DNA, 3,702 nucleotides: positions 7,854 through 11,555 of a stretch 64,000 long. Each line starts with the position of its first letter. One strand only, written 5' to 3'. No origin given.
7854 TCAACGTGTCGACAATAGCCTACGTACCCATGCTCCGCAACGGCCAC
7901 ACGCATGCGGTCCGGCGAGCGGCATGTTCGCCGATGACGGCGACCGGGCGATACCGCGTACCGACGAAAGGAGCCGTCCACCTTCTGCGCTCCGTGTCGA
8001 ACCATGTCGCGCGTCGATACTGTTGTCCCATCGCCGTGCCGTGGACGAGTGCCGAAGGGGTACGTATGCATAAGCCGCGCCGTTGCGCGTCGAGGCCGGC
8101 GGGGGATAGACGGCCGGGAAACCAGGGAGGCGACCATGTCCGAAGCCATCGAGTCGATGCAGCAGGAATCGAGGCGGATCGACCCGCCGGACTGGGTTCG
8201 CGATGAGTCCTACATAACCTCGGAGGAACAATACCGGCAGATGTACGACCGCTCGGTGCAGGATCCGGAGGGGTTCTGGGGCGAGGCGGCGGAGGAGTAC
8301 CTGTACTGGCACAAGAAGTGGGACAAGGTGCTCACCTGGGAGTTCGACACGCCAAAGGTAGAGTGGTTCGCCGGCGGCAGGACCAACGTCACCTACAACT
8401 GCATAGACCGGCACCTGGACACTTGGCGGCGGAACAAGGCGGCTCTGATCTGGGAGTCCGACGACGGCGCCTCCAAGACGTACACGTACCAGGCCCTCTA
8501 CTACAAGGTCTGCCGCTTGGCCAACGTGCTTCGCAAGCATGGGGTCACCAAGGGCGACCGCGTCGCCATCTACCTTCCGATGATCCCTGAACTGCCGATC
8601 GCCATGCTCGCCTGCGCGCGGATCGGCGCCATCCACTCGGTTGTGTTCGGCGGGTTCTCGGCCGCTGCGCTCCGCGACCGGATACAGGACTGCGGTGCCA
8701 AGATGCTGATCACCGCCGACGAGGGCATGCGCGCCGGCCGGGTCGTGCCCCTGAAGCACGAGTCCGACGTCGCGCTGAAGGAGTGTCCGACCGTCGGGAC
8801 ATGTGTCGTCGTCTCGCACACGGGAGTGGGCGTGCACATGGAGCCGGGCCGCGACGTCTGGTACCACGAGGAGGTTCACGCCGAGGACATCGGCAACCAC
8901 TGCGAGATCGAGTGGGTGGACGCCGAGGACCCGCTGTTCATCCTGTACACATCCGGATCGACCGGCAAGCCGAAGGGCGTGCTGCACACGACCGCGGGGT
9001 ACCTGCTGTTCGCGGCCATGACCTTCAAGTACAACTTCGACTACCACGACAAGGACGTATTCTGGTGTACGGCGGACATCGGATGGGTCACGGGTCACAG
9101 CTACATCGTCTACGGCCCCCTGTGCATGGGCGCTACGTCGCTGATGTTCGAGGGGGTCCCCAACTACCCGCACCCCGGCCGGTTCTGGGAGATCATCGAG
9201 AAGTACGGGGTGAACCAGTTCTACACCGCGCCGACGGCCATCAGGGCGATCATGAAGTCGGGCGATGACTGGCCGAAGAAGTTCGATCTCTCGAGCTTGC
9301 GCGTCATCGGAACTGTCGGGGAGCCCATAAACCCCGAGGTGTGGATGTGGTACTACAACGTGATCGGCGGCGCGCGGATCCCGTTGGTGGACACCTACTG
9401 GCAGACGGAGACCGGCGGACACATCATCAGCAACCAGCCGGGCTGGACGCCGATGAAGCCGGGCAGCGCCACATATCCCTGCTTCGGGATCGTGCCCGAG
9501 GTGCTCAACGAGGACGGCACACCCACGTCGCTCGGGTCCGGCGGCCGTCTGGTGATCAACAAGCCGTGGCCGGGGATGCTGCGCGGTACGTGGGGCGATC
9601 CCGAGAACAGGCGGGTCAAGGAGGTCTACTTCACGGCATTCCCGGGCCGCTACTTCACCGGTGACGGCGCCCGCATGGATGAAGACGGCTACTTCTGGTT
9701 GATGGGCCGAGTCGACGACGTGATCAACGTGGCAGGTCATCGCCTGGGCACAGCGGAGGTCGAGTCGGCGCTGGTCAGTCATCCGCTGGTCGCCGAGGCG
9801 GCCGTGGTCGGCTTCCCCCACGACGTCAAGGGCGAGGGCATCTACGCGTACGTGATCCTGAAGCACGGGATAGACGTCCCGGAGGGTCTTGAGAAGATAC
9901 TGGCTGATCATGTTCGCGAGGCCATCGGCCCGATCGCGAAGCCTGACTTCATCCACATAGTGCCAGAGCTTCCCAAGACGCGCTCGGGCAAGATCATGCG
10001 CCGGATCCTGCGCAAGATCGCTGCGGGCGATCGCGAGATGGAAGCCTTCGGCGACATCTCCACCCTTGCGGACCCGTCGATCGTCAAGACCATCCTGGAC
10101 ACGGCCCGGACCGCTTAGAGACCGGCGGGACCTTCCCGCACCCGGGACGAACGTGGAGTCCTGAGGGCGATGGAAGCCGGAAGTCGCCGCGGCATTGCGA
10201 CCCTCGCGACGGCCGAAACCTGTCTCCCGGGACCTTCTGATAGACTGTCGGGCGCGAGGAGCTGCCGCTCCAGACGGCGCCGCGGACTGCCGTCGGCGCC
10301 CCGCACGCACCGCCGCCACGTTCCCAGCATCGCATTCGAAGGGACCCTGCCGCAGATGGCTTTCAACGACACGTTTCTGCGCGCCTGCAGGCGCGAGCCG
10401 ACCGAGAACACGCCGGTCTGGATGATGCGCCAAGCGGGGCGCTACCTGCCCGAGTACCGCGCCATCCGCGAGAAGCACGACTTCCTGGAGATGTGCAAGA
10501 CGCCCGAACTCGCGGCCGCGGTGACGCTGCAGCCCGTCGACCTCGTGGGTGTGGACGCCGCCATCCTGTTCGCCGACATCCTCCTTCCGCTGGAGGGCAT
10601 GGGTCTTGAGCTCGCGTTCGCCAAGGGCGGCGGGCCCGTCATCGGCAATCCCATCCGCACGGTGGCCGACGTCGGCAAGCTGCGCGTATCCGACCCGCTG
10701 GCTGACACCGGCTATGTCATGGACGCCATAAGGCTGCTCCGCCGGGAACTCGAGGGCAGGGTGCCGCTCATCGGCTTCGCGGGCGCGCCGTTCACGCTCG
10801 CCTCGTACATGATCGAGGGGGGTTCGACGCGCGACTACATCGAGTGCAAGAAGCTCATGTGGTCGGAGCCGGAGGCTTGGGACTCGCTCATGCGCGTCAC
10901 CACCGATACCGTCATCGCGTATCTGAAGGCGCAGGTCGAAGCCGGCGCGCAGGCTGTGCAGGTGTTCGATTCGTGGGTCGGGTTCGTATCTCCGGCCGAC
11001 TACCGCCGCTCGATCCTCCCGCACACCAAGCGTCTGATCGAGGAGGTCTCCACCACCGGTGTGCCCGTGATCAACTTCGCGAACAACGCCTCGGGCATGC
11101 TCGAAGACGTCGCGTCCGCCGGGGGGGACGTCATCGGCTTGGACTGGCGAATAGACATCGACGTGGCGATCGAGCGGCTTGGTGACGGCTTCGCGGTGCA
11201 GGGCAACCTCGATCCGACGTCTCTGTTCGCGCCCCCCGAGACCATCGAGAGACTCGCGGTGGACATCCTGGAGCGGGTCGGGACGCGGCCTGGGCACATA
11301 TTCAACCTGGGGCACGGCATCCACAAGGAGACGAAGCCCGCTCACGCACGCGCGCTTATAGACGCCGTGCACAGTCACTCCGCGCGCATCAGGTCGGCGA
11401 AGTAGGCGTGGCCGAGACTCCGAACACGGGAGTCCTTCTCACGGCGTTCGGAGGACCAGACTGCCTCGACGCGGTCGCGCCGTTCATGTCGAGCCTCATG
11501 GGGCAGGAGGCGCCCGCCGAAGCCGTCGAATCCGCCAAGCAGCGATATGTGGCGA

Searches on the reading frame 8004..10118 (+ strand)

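Call 40: search_protein_families(library=pfam, proteins=[window:8004-10118:+], max_evalue=0.00001)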
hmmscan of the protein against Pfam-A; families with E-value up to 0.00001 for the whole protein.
window:8004-10118:+ (704 aa): 3 families
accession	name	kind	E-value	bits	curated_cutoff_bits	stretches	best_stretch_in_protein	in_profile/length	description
PF00501.34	AMP-binding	-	9.2e-89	298.3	29.9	1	142-528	9-382/384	AMP-binding enzyme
PF13193.12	AMP-binding_C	-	1.9e-27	96.4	24.5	1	585-663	1-76/76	AMP-binding enzyme C-terminal domain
PF16177.11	ACAS_N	-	6.7e-24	83.9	27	1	77-133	1-55/55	Acetyl-coenzyme A synthetase N-terminus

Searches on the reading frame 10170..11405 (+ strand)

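Call 40: search_protein_families(library=pfam, proteins=[window:10170-11405:+], max_evalue=0.00001)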
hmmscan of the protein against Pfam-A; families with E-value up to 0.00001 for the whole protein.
window:10170-11405:+ (411 aa): 1 family
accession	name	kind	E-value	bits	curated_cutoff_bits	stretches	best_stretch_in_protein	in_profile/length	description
PF01208.23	URO-D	-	7e-136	453.2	23.9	1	66-402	3-345/346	Uroporphyrinogen decarboxylase (URO-D)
